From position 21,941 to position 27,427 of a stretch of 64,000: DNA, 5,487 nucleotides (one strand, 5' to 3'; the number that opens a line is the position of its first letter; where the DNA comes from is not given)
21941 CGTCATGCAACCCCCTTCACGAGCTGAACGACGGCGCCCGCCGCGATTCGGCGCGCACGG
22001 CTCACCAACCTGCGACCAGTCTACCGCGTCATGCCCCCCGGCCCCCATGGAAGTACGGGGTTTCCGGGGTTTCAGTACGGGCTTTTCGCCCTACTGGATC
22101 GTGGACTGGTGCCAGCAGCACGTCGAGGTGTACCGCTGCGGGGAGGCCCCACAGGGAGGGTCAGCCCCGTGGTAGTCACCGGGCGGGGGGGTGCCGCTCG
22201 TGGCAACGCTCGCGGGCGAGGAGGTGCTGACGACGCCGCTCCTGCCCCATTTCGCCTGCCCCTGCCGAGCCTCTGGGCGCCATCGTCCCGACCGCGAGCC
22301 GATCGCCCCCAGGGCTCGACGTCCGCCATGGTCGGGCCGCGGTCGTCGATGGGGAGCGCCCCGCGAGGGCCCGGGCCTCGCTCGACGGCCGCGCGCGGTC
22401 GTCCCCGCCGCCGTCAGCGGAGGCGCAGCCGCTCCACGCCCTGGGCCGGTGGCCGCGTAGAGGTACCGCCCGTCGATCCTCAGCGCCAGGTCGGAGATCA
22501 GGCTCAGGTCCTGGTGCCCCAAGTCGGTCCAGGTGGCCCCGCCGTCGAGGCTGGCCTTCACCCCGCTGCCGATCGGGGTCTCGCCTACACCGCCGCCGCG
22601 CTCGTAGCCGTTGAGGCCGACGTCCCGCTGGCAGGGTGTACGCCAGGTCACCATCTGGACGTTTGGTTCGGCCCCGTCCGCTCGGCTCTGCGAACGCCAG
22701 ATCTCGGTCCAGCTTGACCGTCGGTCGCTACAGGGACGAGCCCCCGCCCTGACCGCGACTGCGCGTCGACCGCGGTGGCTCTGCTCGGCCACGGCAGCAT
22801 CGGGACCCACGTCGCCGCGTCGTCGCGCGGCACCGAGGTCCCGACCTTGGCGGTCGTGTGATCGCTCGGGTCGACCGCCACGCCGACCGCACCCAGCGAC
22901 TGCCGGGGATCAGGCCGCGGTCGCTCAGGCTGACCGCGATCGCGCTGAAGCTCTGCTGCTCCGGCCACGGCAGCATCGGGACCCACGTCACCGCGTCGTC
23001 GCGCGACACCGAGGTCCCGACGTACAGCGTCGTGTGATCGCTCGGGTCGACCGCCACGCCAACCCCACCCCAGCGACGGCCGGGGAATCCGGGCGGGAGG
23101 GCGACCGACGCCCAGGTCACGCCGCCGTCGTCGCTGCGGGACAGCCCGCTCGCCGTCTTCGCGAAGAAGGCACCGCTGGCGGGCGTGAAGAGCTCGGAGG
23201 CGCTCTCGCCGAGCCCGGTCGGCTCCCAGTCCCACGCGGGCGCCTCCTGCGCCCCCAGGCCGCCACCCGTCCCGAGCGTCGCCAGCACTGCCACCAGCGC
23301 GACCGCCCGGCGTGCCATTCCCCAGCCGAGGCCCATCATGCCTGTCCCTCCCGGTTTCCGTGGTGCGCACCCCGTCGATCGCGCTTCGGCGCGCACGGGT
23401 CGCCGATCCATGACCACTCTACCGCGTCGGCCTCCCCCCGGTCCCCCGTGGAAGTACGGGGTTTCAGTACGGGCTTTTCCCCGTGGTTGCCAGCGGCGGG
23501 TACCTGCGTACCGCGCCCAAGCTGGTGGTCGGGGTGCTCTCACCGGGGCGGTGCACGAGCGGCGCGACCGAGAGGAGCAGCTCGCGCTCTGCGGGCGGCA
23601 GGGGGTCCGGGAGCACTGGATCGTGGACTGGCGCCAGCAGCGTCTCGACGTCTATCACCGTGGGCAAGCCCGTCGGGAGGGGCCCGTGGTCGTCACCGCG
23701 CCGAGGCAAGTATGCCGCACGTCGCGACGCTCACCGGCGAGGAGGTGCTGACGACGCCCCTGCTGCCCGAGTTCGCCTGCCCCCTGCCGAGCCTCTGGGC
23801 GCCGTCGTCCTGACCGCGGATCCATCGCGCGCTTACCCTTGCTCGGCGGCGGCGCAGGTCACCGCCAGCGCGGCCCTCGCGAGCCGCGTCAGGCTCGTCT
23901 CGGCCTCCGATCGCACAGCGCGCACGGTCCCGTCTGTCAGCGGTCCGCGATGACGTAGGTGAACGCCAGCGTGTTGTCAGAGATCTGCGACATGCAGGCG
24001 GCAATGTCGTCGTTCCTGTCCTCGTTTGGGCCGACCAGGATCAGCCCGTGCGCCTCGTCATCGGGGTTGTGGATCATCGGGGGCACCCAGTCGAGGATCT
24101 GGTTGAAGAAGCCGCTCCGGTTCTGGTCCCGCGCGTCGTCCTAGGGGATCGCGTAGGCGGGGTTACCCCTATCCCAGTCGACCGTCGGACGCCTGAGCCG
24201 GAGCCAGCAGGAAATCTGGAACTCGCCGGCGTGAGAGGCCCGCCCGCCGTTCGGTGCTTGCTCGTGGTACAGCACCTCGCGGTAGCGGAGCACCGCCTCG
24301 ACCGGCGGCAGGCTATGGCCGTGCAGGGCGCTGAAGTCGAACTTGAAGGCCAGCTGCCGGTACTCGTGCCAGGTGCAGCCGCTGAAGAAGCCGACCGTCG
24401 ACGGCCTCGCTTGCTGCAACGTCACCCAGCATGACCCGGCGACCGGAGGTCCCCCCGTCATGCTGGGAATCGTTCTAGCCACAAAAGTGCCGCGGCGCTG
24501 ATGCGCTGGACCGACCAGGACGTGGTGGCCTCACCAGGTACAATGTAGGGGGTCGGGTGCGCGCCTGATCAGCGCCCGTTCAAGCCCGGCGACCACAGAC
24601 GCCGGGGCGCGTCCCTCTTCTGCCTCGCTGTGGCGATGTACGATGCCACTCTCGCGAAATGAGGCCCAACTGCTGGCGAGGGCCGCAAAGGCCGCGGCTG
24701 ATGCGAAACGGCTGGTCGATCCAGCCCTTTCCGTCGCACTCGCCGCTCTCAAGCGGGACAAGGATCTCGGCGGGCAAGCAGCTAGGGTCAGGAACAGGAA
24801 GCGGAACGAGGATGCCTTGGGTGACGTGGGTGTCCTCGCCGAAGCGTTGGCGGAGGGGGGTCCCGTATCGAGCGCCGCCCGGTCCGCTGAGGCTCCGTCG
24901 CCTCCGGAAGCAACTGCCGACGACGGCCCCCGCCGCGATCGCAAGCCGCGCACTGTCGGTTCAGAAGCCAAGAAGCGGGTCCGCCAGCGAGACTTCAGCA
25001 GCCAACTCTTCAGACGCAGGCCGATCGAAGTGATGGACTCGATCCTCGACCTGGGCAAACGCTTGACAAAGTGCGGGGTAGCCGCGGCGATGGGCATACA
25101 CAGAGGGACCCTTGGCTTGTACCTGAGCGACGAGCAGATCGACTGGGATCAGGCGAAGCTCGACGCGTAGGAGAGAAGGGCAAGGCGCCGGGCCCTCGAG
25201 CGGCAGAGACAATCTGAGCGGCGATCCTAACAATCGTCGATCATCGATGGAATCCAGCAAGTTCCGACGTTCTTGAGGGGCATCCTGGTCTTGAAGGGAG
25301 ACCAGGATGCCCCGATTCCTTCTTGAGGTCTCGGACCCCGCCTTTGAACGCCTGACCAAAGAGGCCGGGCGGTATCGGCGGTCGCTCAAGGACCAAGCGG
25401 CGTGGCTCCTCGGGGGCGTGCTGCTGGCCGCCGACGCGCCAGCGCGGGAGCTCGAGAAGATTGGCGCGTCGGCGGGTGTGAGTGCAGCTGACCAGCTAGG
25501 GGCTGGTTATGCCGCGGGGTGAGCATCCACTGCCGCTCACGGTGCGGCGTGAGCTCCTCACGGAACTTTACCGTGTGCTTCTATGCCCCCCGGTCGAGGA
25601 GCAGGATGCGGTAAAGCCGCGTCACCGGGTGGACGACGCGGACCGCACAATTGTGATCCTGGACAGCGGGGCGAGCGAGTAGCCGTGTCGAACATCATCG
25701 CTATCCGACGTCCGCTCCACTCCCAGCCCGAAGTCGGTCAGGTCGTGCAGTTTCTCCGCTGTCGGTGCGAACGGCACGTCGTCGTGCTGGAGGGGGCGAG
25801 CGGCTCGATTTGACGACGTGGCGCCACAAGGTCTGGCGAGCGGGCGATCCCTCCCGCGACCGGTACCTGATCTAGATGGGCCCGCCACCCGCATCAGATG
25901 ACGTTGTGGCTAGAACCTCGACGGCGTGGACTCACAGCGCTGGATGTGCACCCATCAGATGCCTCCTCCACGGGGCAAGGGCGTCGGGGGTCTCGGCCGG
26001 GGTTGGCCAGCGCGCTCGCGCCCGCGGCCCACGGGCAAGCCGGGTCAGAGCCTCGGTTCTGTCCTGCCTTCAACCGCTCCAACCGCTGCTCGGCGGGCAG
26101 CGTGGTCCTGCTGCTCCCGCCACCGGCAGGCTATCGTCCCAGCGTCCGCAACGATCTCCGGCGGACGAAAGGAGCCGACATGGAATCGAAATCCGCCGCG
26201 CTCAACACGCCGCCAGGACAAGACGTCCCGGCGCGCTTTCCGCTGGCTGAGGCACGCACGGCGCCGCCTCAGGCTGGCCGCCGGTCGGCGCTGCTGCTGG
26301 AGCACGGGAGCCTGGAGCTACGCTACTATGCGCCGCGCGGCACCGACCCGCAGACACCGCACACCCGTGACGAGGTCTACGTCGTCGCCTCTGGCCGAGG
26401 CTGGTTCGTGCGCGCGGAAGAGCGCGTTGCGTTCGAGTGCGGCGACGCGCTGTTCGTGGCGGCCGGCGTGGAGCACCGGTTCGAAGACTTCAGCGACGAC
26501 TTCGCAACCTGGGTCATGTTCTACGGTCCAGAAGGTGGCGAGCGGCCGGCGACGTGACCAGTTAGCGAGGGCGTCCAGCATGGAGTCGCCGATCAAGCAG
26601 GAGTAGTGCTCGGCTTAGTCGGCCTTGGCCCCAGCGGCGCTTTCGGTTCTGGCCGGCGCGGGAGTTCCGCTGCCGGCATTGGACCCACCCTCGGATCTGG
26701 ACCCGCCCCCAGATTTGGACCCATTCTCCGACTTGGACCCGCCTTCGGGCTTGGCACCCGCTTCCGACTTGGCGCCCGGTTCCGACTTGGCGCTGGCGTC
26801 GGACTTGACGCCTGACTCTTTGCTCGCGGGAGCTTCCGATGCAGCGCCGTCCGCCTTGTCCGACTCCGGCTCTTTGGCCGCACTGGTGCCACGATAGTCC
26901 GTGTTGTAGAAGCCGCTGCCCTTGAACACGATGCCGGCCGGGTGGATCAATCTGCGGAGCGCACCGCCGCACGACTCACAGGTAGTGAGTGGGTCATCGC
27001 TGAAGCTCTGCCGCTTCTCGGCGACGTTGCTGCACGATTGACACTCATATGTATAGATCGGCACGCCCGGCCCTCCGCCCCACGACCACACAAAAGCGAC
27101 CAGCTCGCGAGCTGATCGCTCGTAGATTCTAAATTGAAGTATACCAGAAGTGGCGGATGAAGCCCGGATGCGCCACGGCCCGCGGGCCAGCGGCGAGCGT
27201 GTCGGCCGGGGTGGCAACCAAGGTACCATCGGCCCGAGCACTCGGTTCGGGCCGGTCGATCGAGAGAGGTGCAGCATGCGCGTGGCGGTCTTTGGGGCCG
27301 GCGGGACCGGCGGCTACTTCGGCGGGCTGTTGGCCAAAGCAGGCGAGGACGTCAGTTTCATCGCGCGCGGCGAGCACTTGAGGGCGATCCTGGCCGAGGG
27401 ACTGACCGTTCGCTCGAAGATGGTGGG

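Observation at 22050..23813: Two truncated Uma2-endonuclease remnants in a duplicated segment, each preceded by the GTAC motif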

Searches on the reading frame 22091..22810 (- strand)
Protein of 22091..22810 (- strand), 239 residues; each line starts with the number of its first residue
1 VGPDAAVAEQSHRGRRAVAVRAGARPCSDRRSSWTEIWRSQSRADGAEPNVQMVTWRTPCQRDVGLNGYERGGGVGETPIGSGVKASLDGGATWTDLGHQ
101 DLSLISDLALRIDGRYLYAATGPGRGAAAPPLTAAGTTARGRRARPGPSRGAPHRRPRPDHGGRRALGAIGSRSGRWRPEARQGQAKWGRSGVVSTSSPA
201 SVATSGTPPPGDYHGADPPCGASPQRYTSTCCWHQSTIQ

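Call 14: search_protein_families(library=pfam, max_evalue=0.01, proteins=[window:22091-22810:-])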
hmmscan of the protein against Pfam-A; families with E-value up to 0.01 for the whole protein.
window:22091-22810:- (239 aa): 0 families

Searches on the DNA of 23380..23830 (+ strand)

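Call 73: search_dna_similar(query=window:23380-23830:+, collection=plasmids, mode=distant, max_rows=8)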
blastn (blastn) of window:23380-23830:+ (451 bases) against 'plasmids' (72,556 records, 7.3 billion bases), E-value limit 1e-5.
No match.

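Call 74: search_dna_similar(query=window:23380-23830:+, collection=phages, mode=distant, max_rows=8)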
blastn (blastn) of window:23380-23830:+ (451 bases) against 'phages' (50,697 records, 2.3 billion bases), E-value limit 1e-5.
No match.

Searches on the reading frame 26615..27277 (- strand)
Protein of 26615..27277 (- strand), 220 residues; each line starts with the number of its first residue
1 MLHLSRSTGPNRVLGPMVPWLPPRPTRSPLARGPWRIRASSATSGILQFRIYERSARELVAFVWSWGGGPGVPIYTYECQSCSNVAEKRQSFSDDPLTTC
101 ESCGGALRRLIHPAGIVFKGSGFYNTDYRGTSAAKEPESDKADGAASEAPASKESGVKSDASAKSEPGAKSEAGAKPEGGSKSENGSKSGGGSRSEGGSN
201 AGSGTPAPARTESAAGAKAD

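Call 44: search_protein_families(library=pfam, max_evalue=0.0001, proteins=[window:26615-27277:-])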
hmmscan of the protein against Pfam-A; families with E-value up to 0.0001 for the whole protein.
window:26615-27277:- (220 aa): 1 family
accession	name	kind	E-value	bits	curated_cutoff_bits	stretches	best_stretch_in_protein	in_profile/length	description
PF09723.15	Zn_ribbon_8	-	8.7e-13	48.5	34.4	1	73-111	2-41/41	Zinc ribbon domain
